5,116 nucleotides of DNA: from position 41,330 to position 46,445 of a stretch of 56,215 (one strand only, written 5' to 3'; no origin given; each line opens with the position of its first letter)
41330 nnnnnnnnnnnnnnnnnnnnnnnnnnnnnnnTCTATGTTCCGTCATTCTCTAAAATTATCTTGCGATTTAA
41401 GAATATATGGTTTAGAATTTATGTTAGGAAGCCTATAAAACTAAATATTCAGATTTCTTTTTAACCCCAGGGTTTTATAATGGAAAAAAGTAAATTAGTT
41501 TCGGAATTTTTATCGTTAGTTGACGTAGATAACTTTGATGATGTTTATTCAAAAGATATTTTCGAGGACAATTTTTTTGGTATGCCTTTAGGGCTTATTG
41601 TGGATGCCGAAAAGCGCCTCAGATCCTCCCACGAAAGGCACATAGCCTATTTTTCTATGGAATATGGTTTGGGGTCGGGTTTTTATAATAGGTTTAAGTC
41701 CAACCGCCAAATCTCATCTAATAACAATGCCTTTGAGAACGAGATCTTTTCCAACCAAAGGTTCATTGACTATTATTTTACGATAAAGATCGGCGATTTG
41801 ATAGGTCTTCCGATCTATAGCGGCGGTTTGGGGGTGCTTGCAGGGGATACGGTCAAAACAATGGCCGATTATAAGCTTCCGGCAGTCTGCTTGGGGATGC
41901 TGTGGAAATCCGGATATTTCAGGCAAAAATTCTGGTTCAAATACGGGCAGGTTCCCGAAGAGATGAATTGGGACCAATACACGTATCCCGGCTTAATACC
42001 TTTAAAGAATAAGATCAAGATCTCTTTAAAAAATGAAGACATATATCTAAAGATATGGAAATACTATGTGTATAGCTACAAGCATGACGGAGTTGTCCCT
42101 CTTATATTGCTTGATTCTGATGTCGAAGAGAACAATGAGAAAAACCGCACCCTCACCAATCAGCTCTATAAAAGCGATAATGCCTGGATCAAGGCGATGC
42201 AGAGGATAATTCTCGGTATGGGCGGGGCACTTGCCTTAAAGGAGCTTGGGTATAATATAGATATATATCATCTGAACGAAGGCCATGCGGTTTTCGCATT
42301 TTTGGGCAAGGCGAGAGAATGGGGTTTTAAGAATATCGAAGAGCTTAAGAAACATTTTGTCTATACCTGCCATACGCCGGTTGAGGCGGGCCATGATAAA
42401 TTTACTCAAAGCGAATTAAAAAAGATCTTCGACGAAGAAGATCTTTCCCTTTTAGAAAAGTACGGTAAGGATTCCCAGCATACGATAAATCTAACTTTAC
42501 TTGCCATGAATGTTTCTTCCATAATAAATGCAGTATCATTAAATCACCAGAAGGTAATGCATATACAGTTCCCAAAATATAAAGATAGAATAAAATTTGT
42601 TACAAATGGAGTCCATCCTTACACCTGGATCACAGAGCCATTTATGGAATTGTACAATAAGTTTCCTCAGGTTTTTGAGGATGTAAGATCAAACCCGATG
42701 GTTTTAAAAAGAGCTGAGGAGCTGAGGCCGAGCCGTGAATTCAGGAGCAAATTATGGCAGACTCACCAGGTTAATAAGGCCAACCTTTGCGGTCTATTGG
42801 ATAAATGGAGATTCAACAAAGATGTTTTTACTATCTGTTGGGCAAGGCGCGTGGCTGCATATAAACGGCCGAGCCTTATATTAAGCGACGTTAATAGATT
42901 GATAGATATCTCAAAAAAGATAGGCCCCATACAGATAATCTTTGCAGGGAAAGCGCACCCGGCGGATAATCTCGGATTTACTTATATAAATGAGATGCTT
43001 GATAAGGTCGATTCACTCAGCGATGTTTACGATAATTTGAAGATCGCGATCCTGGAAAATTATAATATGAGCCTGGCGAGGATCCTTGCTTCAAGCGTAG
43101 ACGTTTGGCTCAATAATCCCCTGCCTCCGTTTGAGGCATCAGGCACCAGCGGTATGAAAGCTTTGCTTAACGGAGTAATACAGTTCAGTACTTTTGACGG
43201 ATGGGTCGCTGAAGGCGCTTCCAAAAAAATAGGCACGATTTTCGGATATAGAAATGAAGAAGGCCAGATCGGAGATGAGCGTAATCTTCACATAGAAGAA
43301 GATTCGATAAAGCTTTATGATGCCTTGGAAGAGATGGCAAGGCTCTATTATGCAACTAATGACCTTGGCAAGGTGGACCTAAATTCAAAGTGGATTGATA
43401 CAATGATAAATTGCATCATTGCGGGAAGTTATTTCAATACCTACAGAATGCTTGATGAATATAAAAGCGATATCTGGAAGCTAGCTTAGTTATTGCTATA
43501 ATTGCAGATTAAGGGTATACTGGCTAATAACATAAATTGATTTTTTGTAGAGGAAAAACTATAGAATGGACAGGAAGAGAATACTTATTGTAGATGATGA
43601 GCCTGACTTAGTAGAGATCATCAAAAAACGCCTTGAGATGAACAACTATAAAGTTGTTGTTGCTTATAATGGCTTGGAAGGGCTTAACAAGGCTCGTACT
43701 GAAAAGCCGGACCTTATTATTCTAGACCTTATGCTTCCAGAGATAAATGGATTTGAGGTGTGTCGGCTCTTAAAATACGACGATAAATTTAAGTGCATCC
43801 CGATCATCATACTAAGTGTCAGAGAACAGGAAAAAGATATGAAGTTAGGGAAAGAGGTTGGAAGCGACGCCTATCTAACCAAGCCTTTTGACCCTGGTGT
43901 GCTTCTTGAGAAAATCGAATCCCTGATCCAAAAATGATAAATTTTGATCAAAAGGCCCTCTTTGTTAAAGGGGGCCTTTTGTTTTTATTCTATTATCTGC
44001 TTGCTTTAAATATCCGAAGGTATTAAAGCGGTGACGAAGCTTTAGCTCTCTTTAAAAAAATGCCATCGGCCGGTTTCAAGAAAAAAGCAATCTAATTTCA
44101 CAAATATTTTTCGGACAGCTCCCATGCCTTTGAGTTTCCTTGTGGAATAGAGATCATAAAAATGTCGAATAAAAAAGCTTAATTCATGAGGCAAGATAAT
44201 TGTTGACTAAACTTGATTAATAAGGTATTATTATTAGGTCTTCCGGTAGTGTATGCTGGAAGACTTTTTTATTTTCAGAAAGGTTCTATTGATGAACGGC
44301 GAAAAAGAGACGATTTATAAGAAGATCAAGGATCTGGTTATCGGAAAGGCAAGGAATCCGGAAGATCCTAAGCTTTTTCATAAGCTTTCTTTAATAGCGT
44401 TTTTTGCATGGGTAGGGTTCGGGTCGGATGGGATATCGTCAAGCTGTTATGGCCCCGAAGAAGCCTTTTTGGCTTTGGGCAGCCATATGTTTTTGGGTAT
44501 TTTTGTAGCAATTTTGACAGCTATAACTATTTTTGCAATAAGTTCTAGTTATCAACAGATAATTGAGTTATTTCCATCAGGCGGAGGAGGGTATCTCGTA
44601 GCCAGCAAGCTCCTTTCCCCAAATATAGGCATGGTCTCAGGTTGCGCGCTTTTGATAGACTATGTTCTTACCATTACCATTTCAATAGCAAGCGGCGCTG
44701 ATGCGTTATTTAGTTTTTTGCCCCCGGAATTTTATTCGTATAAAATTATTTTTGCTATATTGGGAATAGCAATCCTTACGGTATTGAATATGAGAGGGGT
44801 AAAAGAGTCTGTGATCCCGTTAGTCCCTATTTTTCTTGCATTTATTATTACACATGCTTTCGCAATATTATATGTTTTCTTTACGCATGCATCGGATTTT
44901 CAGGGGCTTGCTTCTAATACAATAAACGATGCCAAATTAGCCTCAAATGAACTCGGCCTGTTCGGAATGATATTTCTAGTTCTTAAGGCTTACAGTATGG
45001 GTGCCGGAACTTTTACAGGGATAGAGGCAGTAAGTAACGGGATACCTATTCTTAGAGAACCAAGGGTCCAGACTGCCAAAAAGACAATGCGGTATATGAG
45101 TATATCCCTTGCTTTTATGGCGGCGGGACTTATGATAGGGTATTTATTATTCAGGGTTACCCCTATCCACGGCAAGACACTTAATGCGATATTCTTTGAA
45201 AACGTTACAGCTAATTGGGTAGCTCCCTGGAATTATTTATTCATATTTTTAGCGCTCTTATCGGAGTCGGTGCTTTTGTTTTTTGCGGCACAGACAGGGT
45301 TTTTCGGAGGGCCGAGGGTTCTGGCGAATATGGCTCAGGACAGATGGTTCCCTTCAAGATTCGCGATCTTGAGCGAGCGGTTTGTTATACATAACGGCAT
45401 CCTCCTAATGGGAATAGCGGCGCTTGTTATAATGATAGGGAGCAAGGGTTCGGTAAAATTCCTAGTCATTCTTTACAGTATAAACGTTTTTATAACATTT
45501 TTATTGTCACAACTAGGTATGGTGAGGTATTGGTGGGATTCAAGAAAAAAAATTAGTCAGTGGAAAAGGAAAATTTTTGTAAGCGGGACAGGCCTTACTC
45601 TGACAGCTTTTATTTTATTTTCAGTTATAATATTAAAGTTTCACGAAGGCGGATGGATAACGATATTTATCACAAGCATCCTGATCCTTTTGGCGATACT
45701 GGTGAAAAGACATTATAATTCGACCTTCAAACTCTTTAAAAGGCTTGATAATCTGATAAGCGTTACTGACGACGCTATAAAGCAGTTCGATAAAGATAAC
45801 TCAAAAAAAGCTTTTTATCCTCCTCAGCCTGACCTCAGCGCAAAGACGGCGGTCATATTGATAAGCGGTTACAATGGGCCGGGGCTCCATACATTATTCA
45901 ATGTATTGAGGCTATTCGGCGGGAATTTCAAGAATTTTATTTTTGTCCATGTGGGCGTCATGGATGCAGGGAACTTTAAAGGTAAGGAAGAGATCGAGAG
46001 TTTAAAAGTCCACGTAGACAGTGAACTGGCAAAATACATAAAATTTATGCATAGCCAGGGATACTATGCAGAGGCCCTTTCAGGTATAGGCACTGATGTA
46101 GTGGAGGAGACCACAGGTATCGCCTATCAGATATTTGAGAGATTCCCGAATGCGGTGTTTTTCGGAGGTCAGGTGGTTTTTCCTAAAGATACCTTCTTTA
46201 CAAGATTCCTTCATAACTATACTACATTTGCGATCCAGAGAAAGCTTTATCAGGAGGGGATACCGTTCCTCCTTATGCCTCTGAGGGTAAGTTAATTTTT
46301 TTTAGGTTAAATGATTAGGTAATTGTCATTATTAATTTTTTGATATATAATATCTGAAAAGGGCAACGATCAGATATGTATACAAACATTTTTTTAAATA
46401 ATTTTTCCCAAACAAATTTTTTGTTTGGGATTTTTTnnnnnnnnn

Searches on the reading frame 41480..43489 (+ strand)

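Call 10: search_protein_families(library=pfam, proteins=[window:41480-43489:+])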
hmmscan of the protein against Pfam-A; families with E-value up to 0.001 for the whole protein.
window:41480-43489:+ (669 aa): 1 family
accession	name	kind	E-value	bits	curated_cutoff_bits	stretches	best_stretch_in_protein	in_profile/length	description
PF00343.26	Phosphorylase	-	1.6e-35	123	27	1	318-602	306-610/713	Carbohydrate phosphorylase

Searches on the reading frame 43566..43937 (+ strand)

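Call 10: search_protein_families(library=pfam, proteins=[window:43566-43937:+])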
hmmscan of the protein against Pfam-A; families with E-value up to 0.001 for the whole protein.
window:43566-43937:+ (123 aa): 1 family
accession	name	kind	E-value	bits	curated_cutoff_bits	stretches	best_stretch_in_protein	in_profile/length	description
PF00072.30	Response_reg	-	2.9e-28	98.7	30.2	1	6-118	1-111/111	Response regulator receiver domain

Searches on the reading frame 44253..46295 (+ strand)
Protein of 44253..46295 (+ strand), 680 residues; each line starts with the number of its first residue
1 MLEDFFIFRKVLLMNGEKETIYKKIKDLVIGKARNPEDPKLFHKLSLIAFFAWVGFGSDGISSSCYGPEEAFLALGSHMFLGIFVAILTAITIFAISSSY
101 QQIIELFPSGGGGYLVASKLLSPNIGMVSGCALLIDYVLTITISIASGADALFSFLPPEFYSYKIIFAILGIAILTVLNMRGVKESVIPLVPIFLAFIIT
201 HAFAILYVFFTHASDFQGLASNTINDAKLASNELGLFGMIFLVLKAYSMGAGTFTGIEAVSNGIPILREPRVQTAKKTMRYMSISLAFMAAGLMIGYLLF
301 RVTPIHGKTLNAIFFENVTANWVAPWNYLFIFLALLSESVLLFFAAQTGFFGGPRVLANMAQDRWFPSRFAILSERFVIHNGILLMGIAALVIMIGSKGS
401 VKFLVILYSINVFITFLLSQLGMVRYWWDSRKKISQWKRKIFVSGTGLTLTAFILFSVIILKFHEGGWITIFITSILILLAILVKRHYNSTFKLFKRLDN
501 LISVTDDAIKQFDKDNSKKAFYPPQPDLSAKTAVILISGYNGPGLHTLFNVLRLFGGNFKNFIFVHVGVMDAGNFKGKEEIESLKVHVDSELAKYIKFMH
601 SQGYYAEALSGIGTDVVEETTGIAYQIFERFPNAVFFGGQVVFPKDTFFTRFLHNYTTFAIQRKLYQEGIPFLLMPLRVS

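Call 10: search_protein_families(library=pfam, proteins=[window:44253-46295:+])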
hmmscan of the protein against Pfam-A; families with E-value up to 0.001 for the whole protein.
window:44253-46295:+ (680 aa): 2 families
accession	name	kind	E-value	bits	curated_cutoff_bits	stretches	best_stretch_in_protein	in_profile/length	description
PF13520.12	AA_permease_2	-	3.2e-20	72.9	27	1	73-462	21-409/427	Amino acid permease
PF00324.27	AA_permease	-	6.1e-06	25.6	24.6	1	83-461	32-420/470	Amino acid permease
